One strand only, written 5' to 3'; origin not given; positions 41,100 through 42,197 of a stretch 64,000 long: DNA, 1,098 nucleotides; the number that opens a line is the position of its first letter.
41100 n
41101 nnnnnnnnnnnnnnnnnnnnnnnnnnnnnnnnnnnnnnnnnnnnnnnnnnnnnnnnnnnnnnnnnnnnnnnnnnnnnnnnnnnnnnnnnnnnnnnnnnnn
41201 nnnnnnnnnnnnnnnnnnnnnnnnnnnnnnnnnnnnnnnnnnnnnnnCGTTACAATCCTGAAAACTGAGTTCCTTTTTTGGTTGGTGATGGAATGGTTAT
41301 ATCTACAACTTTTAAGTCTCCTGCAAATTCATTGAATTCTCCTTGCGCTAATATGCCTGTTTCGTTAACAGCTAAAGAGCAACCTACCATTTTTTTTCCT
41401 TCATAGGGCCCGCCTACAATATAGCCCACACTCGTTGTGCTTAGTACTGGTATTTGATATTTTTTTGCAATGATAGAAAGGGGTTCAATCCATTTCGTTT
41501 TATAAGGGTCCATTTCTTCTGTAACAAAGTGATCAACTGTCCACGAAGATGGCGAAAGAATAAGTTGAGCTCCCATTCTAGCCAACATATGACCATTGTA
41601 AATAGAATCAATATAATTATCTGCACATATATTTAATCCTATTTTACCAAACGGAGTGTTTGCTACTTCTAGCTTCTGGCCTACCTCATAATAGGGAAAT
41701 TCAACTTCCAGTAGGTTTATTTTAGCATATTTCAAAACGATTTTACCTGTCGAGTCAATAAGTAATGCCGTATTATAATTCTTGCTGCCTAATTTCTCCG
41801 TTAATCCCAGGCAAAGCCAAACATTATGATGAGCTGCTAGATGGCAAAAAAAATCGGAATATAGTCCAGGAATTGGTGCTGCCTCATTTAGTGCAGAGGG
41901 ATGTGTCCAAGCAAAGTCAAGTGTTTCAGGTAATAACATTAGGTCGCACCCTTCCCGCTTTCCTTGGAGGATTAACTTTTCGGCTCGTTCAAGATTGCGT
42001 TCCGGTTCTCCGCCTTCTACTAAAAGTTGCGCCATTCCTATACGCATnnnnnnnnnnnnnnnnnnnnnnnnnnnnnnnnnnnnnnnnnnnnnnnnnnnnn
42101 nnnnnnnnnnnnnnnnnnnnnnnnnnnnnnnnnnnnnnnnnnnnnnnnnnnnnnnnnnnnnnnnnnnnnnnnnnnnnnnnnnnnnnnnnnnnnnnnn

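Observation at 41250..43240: Split NadE-like arrangement: PP-loop sugar amidotransferase coupled to a nitrilase-superfamily hydrolase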

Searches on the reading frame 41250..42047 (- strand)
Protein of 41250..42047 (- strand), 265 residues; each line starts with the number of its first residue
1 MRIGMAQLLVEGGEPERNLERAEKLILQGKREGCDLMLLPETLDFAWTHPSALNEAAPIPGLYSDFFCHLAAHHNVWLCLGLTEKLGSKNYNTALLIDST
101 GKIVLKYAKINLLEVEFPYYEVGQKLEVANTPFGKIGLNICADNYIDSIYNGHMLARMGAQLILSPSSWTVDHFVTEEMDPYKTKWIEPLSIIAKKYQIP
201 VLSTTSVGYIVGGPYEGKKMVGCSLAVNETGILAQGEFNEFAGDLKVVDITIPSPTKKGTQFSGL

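Call 3: search_protein_families(library=pfam, proteins=[window:41250-42047:-], max_evalue=0.01)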
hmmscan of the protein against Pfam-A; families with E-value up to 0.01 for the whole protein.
window:41250-42047:- (265 aa): 1 family
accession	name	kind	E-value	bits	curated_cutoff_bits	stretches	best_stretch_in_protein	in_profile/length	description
PF00795.27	CN_hydrolase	-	4.7e-33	115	23.2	1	13-251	12-247/256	Carbon-nitrogen hydrolase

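Call 4: search_protein_families(library=ncbifam, proteins=[window:41250-42047:-], max_evalue=0.01)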
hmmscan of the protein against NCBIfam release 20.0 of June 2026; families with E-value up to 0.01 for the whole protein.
window:41250-42047:- (265 aa): 9 families
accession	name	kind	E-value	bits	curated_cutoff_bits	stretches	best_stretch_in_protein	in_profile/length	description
NF040852.1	nitrile_Arch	equivalog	4.1e-17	62.2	500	1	1-169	1-172/262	nitrilase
TIGR03381.1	agmatine_aguB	equivalog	1.4e-12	47.6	410.25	1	13-234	12-238/279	N-carbamoylputrescine amidase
NF009802.0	PRK13286.1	equivalog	1e-10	41.1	427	1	32-165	50-188/345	aliphatic amidase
NF043013.1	DeGluthAmidYersProt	equivalog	2.5e-10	40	500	1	10-230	12-232/278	deaminated glutathione amidase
NF010588.0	PRK13981.1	equivalog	5e-10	38.4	479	1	1-168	5-175/546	NAD+ synthase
NF009803.0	PRK13287.1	equivalog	1.3e-08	34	406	1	34-149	53-173/333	formamidase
TIGR04048.1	nitrile_sll0784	equivalog_domain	3.6e-08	32.8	502.6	1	48-145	64-163/301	Nit6803 family nitrilase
NF033621.1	de_GSH_amidase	exception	4e-07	29.6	355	1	4-170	3-173/260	deaminated glutathione amidase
TIGR00546.1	lnt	equivalog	1.5e-06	27.7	132.9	1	11-112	176-273/395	apolipoprotein N-acyltransferase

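Call 8: find_homologous_proteins(query=window:41250-42047:-)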
Query window:41250-42047:- (265 aa): 1490 proteins with E <= 0.001 among 1901 candidates; the best 120 are listed.
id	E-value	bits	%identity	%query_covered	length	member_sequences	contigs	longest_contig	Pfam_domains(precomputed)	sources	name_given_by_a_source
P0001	2.1e-176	603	100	100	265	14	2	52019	PF00795.28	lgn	-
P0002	6.3e-154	529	88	100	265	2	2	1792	PF00795.28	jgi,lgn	jgi:predicted amidohydrolase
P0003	1.5e-152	525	87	100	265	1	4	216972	PF00795.28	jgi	jgi:predicted amidohydrolase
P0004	1.5e-151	521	88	100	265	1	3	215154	PF00795.28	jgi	jgi:predicted amidohydrolase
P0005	3.6e-151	520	87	98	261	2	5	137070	PF00795.28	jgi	jgi:predicted amidohydrolase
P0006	6.9e-151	519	86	98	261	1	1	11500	PF00795.28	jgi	jgi:predicted amidohydrolase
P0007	9.2e-151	519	87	98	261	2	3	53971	PF00795.28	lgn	-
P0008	9.3e-151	519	88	98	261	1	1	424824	PF00795.28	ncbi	-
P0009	2.4e-150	517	87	98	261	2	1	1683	PF00795.28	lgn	-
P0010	3.4e-150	517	87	98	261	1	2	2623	PF00795.28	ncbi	-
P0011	6.4e-150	516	87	98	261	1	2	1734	PF00795.28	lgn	-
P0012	6.4e-150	516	87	98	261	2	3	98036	PF00795.28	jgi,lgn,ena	-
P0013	8.9e-150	516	87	98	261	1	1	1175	PF00795.28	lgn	-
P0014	1.0e-149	515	83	100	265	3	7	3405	PF00795.28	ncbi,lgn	-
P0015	8.7e-149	512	87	98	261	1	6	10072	PF00795.28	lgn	-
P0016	6.0e-147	506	85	98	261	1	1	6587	PF00795.28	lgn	-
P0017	1.0e-143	496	81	100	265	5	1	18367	PF00795.28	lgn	-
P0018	1.4e-134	466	76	99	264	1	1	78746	PF00795.28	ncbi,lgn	-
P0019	3.0e-133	461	77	99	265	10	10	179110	PF00795.28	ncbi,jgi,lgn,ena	-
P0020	9.5e-132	456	75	99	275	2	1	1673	PF00795.28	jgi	jgi:predicted amidohydrolase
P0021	1.7e-131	456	76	100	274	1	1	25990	PF00795.28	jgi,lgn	-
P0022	2.1e-131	455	78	97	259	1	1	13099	PF00795.28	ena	-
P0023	3.2e-131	455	76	99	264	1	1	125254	PF00795.28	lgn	-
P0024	8.5e-131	453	74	100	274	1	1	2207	PF00795.28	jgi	-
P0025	9.0e-131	453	75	99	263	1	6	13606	PF00795.28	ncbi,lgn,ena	-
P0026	4.7e-130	451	77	98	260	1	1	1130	PF00795.28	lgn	-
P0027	5.3e-130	451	76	98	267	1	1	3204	PF00795.28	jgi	jgi:predicted amidohydrolase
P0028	6.7e-130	450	74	100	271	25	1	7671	PF00795.28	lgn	-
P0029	1.1e-129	450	74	99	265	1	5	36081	PF00795.28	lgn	-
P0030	1.4e-129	449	75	99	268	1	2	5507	PF00795.28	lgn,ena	-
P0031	4.1e-129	448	74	100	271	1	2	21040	PF00795.28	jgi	jgi:predicted amidohydrolase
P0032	5.2e-129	447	76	98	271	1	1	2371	PF00795.28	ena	-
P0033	7.1e-129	447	76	98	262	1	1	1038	PF00795.28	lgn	-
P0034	1.6e-128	446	74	100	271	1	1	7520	PF00795.28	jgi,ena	-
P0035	1.6e-128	446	74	100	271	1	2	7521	PF00795.28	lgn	-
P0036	1.9e-128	446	74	99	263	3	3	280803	PF00795.28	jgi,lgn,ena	-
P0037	3.4e-128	445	74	100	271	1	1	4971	PF00795.28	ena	-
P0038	3.5e-128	445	75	98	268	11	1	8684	PF00795.28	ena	-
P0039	5.4e-128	444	75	99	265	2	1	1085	PF00795.28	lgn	-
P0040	7.6e-128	444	73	100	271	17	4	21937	PF00795.28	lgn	-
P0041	1.3e-127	443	74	100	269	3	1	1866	PF00795.28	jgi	-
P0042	1.3e-127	443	74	100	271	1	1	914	PF00795.28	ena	-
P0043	1.4e-127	443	74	99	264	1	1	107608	PF00795.28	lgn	-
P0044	1.6e-127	443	74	99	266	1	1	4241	PF00795.28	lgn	-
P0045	2.3e-127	442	74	99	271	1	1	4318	PF00795.28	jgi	jgi:Carbon-nitrogen hydrolase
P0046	9.0e-127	440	72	100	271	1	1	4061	PF00795.28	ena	-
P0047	9.2e-127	440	72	100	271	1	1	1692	PF00795.28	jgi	jgi:predicted amidohydrolase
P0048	1.4e-126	440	76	97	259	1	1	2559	PF00795.28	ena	-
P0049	1.5e-126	439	73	98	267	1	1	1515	PF00795.28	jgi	-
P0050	2.5e-126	439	72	100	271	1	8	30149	PF00795.28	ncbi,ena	-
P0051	3.1e-126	438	72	100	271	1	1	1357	PF00795.28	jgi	jgi:predicted amidohydrolase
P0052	3.4e-126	438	73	100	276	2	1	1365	PF00795.28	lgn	-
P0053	5.7e-126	438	73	100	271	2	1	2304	PF00795.28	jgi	jgi:predicted amidohydrolase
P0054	5.8e-126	437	71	100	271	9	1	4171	PF00795.28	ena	-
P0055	8.8e-126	437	73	99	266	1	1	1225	PF00795.28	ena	-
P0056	9.7e-126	437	72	98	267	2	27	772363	PF00795.28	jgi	jgi:predicted amidohydrolase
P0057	3.8e-125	435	72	100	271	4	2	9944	PF00795.28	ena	-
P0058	4.1e-125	435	74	98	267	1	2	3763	PF00795.28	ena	-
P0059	7.1e-125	434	71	100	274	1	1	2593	PF00795.28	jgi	jgi:predicted amidohydrolase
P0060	8.9e-125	434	72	100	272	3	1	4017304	PF00795.28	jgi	jgi:predicted amidohydrolase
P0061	7.3e-124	431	72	98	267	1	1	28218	PF00795.28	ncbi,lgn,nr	ncbi:MAG: hypothetical protein JWO03_3159 [Bacteroidetes bacterium]|nr:hypothetical protein [Bactero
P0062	1.1e-123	430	70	100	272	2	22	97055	PF00795.28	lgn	-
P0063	1.4e-123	430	71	98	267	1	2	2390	PF00795.28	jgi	jgi:predicted amidohydrolase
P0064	2.3e-123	429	71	99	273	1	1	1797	PF00795.28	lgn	-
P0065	3.7e-123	428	73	98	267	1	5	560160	PF00795.28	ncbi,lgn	-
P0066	1.9e-122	426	71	99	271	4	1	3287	PF00795.28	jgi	jgi:predicted amidohydrolase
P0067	3.5e-122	425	70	100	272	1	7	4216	PF00795.28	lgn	-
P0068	4.0e-122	425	69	100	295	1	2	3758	PF00795.28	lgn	-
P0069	5.6e-122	424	71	99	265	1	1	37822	PF00795.28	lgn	-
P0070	1.0e-121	424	70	98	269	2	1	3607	PF00795.28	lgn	-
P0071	1.1e-121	423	72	99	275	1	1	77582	PF00795.28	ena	-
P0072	1.4e-121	423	70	99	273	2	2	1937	PF00795.28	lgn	-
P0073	1.5e-121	423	72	98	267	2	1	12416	PF00795.28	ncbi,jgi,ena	jgi:predicted amidohydrolase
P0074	1.5e-121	423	71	97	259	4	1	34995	PF00795.28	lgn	-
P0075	3.1e-121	422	70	99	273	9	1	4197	PF00795.28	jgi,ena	jgi:predicted amidohydrolase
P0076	4.1e-121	422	70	100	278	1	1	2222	PF00795.28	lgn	-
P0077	5.5e-121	421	70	99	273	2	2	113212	PF00795.28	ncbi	-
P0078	7.4e-121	421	70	99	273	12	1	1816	PF00795.28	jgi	jgi:predicted amidohydrolase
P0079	8.2e-121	421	70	100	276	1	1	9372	PF00795.28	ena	-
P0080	1.0e-120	420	72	97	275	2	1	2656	PF00795.28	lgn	-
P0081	2.5e-120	419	69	100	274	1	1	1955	PF00795.28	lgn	-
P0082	2.7e-120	419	68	100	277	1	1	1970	PF00795.28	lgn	-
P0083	3.5e-120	419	70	98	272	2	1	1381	PF00795.28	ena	-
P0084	1.1e-119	417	69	98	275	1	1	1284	PF00795.28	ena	-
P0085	1.8e-119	416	71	98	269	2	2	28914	PF00795.28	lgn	-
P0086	1.9e-119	416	70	99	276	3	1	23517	PF00795.28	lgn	-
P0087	3.5e-119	415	69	100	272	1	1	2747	PF00795.28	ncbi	-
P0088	3.5e-119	415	71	97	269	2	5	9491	PF00795.28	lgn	-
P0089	3.6e-119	415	70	98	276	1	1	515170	PF00795.28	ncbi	-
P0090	3.8e-119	415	69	98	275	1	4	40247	PF00795.28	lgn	-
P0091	3.9e-119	415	69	99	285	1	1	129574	PF00795.28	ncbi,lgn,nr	ncbi:MAG: carbon-nitrogen hydrolase family protein [Bacteroidales bacterium]|nr:carbon-nitrogen hydr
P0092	5.0e-119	415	69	99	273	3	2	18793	PF00795.28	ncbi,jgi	jgi:predicted amidohydrolase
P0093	5.7e-119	415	69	98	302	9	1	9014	PF00795.28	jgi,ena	-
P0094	6.5e-119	414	68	99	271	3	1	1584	PF00795.28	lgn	-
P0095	9.3e-119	414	69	99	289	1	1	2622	PF00795.28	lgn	-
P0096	9.9e-119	414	68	99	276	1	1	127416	PF00795.28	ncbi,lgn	-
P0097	9.9e-119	414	68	99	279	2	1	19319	PF00795.28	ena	-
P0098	1.0e-118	414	67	99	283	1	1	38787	PF00795.28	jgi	-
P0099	1.1e-118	414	69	98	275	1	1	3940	PF00795.28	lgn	-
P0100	1.1e-118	414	68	100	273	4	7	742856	PF00795.28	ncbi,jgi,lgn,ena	jgi:predicted amidohydrolase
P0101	1.2e-118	413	69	100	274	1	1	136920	PF00795.28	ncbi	-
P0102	1.8e-118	413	69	98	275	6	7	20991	PF00795.28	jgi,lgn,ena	-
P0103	2.6e-118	412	68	100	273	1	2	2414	PF00795.28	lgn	-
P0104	2.6e-118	412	68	99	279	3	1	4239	PF00795.28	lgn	-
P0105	2.6e-118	412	67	99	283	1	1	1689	PF00795.28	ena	-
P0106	2.8e-118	412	69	98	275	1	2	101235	PF00795.28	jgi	jgi:predicted amidohydrolase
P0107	3.0e-118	412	72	95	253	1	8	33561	PF00795.28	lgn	-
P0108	3.4e-118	412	67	100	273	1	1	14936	PF00795.28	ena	-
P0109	4.4e-118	412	68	98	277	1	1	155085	PF00795.28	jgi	jgi:predicted amidohydrolase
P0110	5.0e-118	411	67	98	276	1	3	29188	PF00795.28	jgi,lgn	jgi:predicted amidohydrolase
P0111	5.3e-118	411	67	100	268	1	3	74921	PF00795.28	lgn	-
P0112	5.7e-118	411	67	98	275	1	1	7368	PF00795.28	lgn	-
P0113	5.9e-118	411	69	98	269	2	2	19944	PF00795.28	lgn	-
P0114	6.5e-118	411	68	99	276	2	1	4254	PF00795.28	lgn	-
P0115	8.4e-118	411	68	99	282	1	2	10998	PF00795.28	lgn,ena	-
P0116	9.8e-118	411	69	100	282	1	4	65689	PF00795.28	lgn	-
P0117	1.3e-117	410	67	100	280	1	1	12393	PF00795.28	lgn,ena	-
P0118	1.4e-117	410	69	99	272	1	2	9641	PF00795.28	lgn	-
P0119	1.6e-117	410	69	99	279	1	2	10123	PF00795.28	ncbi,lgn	-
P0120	1.6e-117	410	68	99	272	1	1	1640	PF00795.28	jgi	jgi:predicted amidohydrolase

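Call 23: search_solved_structures(query=window:41250-42047:-, max_evalue=0.001)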
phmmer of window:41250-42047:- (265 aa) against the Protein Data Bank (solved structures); distinct sequences matched with E-value up to 0.001: 28.
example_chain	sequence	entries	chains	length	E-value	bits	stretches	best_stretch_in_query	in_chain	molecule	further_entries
1j31_A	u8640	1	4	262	1.5e-15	60.7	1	2-171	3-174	Hypothetical protein PH0642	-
3ivz_A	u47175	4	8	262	2.5e-14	56.6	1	6-171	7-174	Nitrilase | Beta ureidopropionase (Beta-alanine synthase)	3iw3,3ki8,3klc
7ovg_A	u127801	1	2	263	2.6e-14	56.5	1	2-171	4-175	CN hydrolase domain-containing protein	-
6ypa_A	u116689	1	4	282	3.2e-14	56.3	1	2-171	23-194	CN hydrolase domain-containing protein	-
1ems_A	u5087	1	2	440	4.5e-14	55.8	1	12-172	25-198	NIT-FRAGILE HISTIDINE TRIAD FUSION PROTEIN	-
2w1v_A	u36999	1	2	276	1.8e-10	43.9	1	2-170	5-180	NITRILASE HOMOLOG 2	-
2uxy_A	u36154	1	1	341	1.5e-08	37.7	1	31-165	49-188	ALIPHATIC AMIDASE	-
6i00_J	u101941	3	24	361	3.7e-08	36.4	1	49-166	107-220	Bifunctional nitrilase/nitrile hydratase NIT4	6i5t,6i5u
1f89_A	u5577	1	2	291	4.2e-08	36.2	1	5-170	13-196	32.5 KDA PROTEIN YLR351C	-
6zby_A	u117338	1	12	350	2.4e-07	33.8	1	66-148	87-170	NitA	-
5g3o_A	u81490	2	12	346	2.1e-06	30.6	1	56-168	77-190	FORMAMIDASE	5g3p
8uxu_A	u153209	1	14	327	2.3e-06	30.5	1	69-145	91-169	Nitrilase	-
8i99_A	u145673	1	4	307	3e-06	30.1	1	2-237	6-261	N-carbamoyl-D-amino-acid hydrolase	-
3wuy_A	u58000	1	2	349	3.5e-06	29.9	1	48-145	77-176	Nitrilase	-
7elf_A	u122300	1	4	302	4.3e-06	29.6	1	2-171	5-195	KLLA0E15247p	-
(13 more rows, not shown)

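Call 29: find_related_loci(query=window:41250-42047:-, collection=metagenome_contigs, flank=7000)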
Query window:41250-42047:- (265 aa) in metagenome_contigs; peptide patterns used: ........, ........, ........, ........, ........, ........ (x = any residue, [..] = any of these).
94 stretches matched a pattern; 49 encode a relative of the query (tblastn E <= 1e-3); 49 distinct loci.
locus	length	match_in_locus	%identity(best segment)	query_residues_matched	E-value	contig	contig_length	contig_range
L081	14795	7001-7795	88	1-265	3e-158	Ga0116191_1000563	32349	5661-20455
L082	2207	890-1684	74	1-265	3e-145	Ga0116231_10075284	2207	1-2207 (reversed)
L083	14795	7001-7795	76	1-265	2e-136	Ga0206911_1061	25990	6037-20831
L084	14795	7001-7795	75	1-265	1e-135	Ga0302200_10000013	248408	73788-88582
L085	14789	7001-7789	74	1-262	2e-135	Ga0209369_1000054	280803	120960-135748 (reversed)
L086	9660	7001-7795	74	1-265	3e-135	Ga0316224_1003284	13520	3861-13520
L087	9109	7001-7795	74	1-265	3e-135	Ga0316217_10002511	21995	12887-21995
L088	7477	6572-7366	74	1-265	2e-134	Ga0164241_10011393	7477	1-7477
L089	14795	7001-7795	73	1-265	1e-132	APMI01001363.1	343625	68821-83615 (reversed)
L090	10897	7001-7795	72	1-265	5e-132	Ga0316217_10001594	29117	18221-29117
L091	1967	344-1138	72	1-265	1e-139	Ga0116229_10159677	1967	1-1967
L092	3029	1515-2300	68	1-262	1e-128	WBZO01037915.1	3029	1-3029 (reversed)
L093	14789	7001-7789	68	1-263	9e-124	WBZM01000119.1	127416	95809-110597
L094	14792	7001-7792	68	1-262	3e-123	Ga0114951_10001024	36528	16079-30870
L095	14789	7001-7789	68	1-262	3e-123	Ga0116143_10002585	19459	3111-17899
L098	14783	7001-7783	66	1-261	2e-120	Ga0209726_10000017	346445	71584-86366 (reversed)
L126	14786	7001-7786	61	1-262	1e-108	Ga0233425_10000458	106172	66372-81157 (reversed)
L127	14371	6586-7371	61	1-262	8e-107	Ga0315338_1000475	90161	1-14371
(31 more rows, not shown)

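Call 33: search_protein_representatives(protein=window:41250-42047:-)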
Query: 265 residues. Proteins with E-value up to 0.001 (for the whole library): 4470; up to 1e-10: 677; up to 1e-30: 64. The best 150 are listed.
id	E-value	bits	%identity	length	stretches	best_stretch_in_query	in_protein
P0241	7.6e-94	330.5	56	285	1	2-262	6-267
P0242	1.9e-69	250.5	47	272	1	2-257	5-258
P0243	3.0e-65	236.8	64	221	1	5-174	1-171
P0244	3.3e-64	233.3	54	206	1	1-192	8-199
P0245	2.8e-63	230.3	45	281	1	2-262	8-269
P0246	1.0e-54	202.2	44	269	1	2-251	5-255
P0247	4.2e-53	196.9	39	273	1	1-262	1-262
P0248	8.0e-51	189.4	61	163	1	127-261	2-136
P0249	8.6e-51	189.3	37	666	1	2-262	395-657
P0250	1.0e-49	185.8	39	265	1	2-252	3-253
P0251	3.8e-49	183.9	39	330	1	1-252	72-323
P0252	1.2e-48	182.3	38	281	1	2-234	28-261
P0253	1.2e-48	182.3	37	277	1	1-261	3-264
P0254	1.7e-48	181.8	39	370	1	1-263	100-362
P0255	2.5e-48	181.3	38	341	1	1-263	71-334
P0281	4.8e-38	147.5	36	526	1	2-234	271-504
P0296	1.3e-33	133.0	34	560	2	12-149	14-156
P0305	4.0e-30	121.6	35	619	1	2-233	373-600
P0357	1.5e-23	100.0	32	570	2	2-170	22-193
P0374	5.9e-22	94.8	33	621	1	14-233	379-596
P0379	1.1e-21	93.9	29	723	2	2-173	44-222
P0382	2.0e-21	93.0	31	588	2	3-167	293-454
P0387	5.8e-21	91.6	31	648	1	2-232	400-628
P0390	8.9e-21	90.9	38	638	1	11-166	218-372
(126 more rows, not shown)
